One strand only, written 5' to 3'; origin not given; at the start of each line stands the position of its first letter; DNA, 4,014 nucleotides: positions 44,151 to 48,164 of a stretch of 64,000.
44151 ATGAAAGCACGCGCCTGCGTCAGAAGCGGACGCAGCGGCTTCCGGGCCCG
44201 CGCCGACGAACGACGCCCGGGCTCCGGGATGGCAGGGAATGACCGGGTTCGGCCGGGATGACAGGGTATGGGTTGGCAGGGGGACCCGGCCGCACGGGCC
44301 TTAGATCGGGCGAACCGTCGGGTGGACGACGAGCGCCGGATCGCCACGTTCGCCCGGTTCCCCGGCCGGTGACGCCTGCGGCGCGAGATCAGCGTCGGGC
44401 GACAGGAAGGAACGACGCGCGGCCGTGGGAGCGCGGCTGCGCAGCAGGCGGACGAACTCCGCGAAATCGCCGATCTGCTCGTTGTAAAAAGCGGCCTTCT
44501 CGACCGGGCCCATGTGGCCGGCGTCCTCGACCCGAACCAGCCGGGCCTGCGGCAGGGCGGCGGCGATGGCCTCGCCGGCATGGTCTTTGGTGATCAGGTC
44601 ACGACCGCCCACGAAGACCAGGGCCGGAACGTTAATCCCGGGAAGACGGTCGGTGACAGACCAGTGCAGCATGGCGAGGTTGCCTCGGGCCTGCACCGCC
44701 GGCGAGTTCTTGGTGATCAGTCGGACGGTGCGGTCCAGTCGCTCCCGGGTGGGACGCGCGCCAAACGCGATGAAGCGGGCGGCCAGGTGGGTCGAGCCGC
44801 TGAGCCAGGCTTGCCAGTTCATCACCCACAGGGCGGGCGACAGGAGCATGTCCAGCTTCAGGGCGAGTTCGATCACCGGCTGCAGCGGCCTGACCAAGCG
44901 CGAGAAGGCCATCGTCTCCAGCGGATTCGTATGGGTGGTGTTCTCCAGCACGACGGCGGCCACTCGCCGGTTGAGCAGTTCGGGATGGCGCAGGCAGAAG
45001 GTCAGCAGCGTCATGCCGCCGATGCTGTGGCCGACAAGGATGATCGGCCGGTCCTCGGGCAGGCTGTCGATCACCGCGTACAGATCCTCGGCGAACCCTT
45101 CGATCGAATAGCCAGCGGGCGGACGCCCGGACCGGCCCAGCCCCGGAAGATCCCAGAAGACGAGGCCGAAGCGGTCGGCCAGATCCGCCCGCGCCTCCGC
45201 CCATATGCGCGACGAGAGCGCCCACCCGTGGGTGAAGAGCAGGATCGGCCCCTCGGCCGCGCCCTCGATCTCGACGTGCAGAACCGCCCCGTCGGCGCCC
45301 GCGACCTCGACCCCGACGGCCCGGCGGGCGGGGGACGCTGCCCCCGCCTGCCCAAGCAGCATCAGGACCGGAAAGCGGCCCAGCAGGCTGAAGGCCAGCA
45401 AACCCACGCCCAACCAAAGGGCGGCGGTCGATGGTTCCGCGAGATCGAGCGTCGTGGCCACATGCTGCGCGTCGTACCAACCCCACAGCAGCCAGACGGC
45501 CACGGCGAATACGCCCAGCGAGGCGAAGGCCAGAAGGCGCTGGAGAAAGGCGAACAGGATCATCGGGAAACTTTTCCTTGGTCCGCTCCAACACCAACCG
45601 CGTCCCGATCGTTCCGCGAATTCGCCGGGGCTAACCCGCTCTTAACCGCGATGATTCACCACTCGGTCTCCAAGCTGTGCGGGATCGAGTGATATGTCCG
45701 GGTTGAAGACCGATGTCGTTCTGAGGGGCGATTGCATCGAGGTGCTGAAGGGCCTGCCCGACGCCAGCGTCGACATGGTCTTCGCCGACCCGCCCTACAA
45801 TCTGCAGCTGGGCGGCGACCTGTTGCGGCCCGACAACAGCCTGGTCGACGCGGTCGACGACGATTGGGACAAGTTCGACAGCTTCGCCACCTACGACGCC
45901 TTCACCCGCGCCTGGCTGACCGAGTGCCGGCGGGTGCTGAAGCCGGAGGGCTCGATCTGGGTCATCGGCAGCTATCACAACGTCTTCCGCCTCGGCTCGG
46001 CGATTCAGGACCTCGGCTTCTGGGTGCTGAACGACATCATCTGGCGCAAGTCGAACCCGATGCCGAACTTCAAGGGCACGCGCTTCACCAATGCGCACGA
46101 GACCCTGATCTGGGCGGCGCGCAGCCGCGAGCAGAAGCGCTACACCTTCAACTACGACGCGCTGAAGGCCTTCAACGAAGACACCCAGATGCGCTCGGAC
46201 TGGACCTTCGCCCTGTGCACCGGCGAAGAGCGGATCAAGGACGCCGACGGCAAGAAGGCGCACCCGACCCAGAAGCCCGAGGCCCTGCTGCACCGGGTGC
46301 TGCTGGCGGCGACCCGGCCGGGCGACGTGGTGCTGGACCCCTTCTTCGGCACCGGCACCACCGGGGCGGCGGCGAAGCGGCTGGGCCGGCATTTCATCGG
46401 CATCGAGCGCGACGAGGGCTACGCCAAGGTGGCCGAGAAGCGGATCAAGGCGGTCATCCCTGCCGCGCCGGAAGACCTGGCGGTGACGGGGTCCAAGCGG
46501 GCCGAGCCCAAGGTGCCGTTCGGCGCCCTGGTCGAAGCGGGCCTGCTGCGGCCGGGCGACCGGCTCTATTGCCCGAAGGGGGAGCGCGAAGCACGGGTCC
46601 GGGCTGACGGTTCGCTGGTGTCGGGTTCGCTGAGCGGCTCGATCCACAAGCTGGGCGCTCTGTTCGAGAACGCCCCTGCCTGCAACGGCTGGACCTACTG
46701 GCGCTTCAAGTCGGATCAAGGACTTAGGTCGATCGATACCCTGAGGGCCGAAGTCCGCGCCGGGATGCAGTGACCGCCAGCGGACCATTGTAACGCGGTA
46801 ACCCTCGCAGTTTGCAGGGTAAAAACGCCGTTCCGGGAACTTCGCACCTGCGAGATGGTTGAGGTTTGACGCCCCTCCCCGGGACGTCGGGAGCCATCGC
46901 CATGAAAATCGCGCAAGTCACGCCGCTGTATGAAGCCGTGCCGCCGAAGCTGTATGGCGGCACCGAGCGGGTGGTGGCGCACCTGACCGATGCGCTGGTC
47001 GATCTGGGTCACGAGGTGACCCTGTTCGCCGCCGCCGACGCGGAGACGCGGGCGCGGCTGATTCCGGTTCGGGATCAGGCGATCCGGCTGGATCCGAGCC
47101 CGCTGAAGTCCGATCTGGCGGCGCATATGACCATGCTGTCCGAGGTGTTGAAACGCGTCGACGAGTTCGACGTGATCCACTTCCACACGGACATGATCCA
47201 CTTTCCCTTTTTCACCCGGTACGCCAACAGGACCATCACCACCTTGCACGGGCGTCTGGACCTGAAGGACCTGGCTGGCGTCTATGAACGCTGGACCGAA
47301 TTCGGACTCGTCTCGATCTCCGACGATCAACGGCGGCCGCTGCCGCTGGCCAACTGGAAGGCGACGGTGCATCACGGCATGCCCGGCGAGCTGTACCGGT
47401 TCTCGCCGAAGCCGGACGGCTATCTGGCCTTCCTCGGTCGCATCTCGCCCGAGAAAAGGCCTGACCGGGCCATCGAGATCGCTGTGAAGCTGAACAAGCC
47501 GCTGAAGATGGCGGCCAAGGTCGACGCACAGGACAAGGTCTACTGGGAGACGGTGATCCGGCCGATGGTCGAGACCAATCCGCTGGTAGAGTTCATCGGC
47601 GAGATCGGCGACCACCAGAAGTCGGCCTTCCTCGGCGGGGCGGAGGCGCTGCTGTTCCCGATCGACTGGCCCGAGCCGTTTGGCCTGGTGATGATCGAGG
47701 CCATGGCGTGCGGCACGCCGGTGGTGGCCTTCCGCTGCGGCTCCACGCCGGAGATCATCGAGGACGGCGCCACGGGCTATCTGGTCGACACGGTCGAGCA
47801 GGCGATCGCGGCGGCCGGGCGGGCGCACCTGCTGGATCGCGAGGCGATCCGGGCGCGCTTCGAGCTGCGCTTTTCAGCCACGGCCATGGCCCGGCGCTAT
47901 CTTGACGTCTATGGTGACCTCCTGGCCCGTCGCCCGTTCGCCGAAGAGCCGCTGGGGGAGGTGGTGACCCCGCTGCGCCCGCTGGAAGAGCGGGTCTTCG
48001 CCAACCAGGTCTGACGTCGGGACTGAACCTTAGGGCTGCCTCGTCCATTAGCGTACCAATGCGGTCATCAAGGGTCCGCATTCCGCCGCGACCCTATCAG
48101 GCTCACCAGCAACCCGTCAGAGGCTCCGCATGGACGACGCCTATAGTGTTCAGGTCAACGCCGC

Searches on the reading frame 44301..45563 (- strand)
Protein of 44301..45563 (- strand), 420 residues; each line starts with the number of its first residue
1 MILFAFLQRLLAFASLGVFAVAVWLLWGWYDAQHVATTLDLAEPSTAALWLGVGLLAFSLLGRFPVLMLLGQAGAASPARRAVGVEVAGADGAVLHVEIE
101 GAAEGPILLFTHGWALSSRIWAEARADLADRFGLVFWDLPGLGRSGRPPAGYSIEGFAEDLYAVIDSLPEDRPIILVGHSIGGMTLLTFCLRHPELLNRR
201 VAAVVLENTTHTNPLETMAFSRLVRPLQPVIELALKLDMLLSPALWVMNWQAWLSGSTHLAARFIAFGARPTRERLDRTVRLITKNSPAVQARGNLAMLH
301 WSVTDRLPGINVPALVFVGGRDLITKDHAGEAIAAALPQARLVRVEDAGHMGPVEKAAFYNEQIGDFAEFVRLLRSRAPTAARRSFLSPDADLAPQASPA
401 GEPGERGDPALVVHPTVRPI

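Call 91: search_protein_families(library=pfam, max_evalue=0.0001, proteins=[window:44301-45563:-])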
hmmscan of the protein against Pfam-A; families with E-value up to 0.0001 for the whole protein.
window:44301-45563:- (420 aa): 3 families
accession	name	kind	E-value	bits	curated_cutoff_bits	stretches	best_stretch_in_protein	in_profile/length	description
PF00561.26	Abhydrolase_1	-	2e-30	106.7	25.8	1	106-356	1-244/245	alpha/beta hydrolase fold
PF12697.13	Abhydrolase_6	-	1.1e-20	75.7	26.3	1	108-359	1-213/217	Alpha/beta hydrolase family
PF12146.15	Hydrolase_4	-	5.5e-17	62.3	27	1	107-351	6-233/239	Serine aminopeptidase, S33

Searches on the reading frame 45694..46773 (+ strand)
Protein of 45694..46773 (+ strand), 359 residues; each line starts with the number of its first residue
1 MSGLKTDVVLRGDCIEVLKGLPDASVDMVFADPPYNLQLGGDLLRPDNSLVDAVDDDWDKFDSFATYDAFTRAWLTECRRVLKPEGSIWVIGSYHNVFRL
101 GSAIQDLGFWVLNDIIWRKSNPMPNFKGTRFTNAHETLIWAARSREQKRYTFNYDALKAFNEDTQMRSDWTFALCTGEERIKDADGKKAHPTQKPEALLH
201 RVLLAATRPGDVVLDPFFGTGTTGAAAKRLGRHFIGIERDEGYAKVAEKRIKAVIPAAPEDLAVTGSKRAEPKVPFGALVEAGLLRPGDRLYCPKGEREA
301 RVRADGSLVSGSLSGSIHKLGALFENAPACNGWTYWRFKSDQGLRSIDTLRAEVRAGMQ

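Call 91: search_protein_families(library=pfam, max_evalue=0.0001, proteins=[window:45694-46773:+])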
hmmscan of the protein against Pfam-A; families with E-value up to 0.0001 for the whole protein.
window:45694-46773:+ (359 aa): 2 families
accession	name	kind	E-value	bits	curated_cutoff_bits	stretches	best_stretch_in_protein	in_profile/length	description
PF01555.25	N6_N4_Mtase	-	3.3e-69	233.6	26.7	1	26-249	1-221/221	DNA methylase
PF18755.6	RAMA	-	7.1e-17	61.7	35.2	1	261-356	6-103/107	Restriction Enzyme Adenine Methylase Associated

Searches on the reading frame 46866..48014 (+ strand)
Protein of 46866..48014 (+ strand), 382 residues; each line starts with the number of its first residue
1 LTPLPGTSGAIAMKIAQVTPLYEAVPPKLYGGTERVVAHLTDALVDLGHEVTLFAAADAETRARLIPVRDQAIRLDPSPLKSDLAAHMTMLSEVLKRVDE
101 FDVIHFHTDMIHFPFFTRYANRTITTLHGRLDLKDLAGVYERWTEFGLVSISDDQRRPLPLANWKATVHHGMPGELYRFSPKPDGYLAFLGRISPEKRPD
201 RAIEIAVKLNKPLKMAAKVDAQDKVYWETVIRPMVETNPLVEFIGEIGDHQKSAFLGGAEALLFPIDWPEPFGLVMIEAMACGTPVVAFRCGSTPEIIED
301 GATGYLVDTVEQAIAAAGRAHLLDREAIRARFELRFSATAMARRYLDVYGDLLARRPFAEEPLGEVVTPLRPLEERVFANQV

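Call 91: search_protein_families(library=pfam, max_evalue=0.0001, proteins=[window:46866-48014:+])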
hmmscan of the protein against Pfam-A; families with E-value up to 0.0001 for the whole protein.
window:46866-48014:+ (382 aa): 4 families
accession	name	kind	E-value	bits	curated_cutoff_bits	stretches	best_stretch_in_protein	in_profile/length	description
PF00534.26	Glycos_transf_1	-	1.9e-24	86.6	26.4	1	181-331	12-164/172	Glycosyl transferases group 1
PF13692.12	Glyco_trans_1_4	-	1.4e-18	67.9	27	1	187-317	4-135/142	Glycosyl transferases group 1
PF13439.12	Glyco_transf_4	-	4.1e-14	53.4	28.5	1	30-141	1-123/170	Glycosyltransferase Family 4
PF13579.12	Glyco_trans_4_4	-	6.6e-09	36.7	29.7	1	31-131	1-105/158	Glycosyl transferase 4-like domain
